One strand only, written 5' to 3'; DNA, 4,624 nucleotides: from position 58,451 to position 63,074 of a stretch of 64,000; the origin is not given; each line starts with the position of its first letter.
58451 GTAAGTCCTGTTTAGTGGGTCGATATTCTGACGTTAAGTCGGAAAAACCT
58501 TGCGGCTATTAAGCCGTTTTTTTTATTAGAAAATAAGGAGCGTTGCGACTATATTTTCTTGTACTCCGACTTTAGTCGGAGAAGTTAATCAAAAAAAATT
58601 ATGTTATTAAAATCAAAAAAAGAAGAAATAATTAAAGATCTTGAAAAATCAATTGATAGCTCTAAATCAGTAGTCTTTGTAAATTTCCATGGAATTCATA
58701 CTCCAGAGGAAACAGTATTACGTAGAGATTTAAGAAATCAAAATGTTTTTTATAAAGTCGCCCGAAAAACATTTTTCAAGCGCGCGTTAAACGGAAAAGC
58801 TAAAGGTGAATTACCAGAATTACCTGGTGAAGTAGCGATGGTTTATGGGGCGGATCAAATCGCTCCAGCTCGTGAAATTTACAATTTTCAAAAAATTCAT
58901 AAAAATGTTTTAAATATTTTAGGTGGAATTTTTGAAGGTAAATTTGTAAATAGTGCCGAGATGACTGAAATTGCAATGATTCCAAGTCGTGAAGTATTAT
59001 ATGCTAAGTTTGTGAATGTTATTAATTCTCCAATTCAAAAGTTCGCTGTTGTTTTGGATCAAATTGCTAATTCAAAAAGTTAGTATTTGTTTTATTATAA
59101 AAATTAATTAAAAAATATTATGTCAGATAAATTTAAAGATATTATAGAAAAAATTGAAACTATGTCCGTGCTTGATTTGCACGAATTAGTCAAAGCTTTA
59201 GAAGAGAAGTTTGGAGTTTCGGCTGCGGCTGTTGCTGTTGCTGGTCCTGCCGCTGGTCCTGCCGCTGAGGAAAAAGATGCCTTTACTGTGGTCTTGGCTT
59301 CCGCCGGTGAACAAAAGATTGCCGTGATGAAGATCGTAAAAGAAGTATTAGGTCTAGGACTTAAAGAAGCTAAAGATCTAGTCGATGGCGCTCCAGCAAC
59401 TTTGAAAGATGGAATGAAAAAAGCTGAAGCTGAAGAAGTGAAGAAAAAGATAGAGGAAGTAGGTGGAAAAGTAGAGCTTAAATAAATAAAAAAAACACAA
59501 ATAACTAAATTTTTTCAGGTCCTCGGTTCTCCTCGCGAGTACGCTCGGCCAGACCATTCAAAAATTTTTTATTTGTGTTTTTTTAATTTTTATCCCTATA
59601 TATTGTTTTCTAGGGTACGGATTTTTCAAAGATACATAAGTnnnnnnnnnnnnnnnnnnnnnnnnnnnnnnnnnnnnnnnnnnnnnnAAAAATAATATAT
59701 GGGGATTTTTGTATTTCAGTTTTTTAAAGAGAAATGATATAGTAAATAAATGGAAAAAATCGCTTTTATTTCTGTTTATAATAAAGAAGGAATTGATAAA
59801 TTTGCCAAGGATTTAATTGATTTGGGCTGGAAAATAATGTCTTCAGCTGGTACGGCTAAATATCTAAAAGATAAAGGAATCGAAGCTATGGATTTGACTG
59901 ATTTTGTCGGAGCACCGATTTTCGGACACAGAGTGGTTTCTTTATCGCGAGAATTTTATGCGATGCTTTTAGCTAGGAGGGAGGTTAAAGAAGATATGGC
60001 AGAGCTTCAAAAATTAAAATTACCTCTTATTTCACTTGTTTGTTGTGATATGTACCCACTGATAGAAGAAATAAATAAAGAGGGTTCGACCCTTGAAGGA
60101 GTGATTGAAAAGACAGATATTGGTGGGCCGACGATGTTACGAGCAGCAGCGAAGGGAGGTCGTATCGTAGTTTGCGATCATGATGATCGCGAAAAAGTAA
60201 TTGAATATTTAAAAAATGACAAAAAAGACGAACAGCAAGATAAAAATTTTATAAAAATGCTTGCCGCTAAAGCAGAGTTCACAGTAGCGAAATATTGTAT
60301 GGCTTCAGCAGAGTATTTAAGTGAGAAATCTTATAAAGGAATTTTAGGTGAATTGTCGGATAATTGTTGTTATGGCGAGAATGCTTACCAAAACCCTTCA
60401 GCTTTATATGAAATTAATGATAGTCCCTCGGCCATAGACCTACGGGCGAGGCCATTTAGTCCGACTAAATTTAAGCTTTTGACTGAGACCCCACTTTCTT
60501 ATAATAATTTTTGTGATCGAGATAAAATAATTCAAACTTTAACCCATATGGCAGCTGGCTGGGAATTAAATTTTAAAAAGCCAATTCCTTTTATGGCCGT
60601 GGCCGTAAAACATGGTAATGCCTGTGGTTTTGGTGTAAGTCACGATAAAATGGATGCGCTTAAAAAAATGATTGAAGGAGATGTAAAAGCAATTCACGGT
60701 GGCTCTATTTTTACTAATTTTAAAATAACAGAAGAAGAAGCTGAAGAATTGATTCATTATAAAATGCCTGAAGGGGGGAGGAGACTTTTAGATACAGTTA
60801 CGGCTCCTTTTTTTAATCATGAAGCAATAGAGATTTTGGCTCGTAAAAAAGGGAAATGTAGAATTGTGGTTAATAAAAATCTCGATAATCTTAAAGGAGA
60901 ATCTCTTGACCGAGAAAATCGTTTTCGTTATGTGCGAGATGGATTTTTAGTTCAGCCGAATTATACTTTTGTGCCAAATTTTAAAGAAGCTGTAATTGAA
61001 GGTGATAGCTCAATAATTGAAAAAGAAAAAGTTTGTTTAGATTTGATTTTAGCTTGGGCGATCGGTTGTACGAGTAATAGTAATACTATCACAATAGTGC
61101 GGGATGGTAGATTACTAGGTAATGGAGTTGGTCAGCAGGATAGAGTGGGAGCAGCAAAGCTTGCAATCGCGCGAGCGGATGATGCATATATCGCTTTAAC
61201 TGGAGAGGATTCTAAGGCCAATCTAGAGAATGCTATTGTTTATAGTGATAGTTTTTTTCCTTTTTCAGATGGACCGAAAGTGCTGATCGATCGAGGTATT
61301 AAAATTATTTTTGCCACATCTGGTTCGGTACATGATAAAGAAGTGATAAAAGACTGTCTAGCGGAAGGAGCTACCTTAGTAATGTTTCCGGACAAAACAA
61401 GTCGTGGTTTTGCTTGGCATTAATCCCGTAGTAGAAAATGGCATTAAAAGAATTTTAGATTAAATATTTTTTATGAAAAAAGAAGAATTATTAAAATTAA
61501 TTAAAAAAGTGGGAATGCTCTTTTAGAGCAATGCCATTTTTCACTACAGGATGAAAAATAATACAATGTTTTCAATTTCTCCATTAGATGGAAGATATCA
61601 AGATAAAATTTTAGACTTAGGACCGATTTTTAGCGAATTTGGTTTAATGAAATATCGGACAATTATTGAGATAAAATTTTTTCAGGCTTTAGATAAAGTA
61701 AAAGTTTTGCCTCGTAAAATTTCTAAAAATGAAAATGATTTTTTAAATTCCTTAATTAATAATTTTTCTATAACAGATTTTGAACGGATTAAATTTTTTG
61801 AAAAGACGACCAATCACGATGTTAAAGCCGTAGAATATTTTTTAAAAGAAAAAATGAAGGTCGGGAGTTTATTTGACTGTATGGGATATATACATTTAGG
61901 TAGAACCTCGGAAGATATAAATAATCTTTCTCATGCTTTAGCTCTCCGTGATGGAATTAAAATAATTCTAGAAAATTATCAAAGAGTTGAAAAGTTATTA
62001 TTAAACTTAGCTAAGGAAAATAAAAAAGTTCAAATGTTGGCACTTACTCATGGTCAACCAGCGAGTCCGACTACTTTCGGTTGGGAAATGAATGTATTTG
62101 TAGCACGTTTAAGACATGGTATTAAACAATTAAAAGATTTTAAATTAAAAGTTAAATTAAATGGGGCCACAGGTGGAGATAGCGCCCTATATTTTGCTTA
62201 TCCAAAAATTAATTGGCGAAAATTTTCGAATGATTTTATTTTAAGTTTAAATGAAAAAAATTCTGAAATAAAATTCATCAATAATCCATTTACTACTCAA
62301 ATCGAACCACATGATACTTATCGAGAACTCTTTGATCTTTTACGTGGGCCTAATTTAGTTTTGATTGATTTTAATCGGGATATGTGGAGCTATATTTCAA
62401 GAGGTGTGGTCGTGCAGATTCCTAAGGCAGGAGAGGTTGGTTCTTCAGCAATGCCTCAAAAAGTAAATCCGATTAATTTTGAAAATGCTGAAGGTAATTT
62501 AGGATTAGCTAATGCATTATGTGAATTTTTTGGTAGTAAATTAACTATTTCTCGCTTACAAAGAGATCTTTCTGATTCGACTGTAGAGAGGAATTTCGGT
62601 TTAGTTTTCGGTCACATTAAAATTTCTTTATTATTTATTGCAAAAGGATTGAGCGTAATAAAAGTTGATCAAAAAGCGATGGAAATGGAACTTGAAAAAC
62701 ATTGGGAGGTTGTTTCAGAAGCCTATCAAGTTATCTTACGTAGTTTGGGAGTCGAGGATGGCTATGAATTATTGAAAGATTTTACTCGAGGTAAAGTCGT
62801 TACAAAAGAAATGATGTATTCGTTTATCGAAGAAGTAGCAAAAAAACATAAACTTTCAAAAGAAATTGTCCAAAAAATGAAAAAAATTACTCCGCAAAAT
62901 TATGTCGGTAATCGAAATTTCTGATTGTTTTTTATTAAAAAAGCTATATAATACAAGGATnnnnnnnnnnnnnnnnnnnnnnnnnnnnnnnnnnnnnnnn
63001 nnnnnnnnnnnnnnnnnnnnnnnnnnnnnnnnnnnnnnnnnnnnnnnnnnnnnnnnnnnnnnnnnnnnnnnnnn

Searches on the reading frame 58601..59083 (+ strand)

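Call 35: search_protein_families(library=pfam, proteins=[window:58601-59083:+], max_evalue=0.001)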
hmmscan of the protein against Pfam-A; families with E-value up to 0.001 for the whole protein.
window:58601-59083:+ (160 aa): 1 family
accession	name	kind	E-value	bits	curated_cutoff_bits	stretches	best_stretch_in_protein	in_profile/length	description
PF00466.25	Ribosomal_L10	-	3.8e-17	62.6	22.8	1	4-98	3-100/100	Ribosomal protein L10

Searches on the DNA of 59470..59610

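Call 52: search_rna_families(source=window, start=59470, end=59610, threshold=evalue, max_evalue=10, show_alignments=3)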
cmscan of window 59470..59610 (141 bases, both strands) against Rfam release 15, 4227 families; matches with E-value up to 10: 22.
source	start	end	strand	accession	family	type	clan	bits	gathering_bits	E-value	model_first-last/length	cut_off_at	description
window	59472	59607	-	RF02436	SpF43_sRNA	Gene; sRNA;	-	23.2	70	0.0076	1-99/99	no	Streptococcus sRNA SpF43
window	59492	59610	-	RF04342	Plastid-psbA-1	Cis-reg;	CL00153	21.8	54.3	0.56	33-114/114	5'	Plastid-psbA-1 3UTR RNA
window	59484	59595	+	RF00885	MIR821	Gene; miRNA;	-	21.6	249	0.022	7-275/275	no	MIR821 microRNA precursor family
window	59478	59595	-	RF00885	MIR821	Gene; miRNA;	-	21.3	249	0.024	1-275/275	no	MIR821 microRNA precursor family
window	59476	59594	+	RF02436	SpF43_sRNA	Gene; sRNA;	-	20.5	70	0.043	1-99/99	no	Streptococcus sRNA SpF43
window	59479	59592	-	RF01742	lactis-plasmid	Gene; sRNA;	-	17.9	70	0.99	1-106/106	no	lactis-plasmid RNA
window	59481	59604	+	RF04128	MIR8562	Gene; miRNA;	-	17.5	211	0.22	58-197/242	no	MIR8562 microRNA precursor family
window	59470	59606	-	RF04128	MIR8562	Gene; miRNA;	-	15.7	211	0.55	44-197/242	3'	MIR8562 microRNA precursor family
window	59485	59610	-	RF02815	Lig_thermometer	Cis-reg; thermoregulator;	-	15.7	51.5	3.3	100-205/205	5'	Lig 5' UTR thermometer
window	59486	59610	-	RF01606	plasmodium_snoR31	Gene; snRNA; snoRNA; HACA-box;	-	15.3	60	8.8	59-145/145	5'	small nucleolar RNA snoR31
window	59479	59584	+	RF01764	azaaromatic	Cis-reg; riboswitch;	-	15.1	45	3.8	1-101/101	no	azaaromatic riboswitch aptamer (yjdF RNA)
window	59483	59588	+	RF01572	DdR4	Gene; snRNA; snoRNA; CD-box;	-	15.1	70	4.1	1-106/106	no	Dictyostelium snoRNA DdR4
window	59484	59589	-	RF04139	MIR841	Gene; miRNA;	-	14.5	200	0.79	62-151/212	no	MIR841 microRNA precursor family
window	59470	59582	+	RF02815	Lig_thermometer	Cis-reg; thermoregulator;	-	13.5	51.5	8.8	105-205/205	5'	Lig 5' UTR thermometer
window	59479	59592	+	RF03659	MIR2871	Gene; miRNA;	-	12.9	99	6.5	1-118/118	no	MIR2871 microRNA precursor family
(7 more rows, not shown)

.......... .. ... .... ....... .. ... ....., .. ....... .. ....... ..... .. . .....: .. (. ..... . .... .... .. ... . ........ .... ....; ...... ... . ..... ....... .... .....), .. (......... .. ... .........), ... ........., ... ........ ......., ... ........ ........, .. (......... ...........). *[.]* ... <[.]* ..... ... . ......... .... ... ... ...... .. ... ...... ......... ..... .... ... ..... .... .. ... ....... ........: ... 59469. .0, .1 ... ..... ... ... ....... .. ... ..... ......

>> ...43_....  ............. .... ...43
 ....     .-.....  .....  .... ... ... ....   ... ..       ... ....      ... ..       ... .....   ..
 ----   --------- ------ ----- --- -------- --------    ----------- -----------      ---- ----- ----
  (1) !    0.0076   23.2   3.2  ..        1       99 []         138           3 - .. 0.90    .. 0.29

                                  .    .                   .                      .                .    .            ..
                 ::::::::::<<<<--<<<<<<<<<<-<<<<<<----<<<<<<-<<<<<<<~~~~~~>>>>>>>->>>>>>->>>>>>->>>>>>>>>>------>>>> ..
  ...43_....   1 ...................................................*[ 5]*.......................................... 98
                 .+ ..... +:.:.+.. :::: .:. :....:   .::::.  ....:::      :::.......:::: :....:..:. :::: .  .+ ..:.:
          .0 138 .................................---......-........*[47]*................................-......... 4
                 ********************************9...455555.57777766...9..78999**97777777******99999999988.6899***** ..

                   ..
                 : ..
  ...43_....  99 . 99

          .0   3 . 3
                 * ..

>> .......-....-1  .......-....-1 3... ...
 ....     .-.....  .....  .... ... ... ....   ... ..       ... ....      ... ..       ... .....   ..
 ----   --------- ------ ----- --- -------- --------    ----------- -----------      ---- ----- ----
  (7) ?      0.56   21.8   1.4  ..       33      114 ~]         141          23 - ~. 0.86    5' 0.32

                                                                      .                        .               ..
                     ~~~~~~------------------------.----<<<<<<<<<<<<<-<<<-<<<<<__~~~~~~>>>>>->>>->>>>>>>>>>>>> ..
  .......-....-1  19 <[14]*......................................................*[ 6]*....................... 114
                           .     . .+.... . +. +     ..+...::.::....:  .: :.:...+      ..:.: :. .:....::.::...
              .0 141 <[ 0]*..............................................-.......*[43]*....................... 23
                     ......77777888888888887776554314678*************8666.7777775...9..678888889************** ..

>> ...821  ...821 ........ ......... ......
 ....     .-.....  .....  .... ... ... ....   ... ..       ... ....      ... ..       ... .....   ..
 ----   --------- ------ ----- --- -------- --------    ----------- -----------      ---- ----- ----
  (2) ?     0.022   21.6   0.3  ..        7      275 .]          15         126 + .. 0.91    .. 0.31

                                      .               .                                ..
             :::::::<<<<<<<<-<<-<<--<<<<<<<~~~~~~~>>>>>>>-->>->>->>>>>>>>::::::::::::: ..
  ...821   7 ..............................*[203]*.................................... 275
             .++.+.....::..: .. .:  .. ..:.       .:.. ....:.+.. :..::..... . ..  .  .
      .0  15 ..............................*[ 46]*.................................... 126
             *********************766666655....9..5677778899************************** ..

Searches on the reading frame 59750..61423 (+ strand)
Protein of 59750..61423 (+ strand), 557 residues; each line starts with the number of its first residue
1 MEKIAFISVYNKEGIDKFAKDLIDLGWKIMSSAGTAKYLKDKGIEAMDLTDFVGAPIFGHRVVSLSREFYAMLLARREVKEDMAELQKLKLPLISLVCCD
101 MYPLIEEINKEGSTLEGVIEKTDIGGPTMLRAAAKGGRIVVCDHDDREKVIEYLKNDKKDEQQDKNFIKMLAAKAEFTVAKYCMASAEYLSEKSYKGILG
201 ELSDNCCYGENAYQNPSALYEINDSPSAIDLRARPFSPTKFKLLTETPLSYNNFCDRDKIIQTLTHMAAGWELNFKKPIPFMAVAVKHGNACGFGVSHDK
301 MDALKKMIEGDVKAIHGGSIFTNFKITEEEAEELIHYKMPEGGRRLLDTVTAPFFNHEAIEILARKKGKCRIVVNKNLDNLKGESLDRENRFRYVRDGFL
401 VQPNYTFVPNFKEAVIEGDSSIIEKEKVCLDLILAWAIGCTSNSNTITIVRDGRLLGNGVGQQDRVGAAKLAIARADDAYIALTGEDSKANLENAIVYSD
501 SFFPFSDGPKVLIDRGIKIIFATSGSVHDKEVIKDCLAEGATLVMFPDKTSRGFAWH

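Call 35: search_protein_families(library=pfam, proteins=[window:59750-61423:+], max_evalue=0.001)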
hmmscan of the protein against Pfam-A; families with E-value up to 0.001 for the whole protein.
window:59750-61423:+ (557 aa): 2 families
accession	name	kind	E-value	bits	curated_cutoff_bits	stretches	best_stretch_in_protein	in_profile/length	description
PF01808.24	AICARFT_IMPCHas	-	1.2e-43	150.2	25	1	139-474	9-310/311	AICARFT/IMPCHase bienzyme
PF02142.27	MGS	-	1.3e-12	48.1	24.1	1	15-128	2-94/94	MGS-like domain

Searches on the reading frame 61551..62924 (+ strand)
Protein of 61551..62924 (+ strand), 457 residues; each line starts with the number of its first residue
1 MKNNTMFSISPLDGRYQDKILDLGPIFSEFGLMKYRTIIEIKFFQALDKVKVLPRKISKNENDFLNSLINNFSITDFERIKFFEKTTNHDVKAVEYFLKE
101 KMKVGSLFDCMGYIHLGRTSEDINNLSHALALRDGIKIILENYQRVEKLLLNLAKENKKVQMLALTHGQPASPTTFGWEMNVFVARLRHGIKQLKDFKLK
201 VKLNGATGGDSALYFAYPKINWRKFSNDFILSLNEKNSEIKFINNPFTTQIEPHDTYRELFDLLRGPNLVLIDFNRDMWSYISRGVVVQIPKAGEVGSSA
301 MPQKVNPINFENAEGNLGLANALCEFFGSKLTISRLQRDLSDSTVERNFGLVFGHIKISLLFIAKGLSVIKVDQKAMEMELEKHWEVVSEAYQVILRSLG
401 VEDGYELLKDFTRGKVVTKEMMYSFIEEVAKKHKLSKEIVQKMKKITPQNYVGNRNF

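Call 85: search_protein_families(library=pfam, proteins=[window:61551-62924:+], max_evalue=0.0001)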
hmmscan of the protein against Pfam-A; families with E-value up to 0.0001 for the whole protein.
window:61551-62924:+ (457 aa): 2 families
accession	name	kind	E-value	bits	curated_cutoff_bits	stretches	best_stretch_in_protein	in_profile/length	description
PF00206.25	Lyase_1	-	2.3e-44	152.5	27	1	33-315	20-305/312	Lyase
PF08328.16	ASL_C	-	5.1e-36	123.7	35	1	334-452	1-115/115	Adenylosuccinate lyase C-terminal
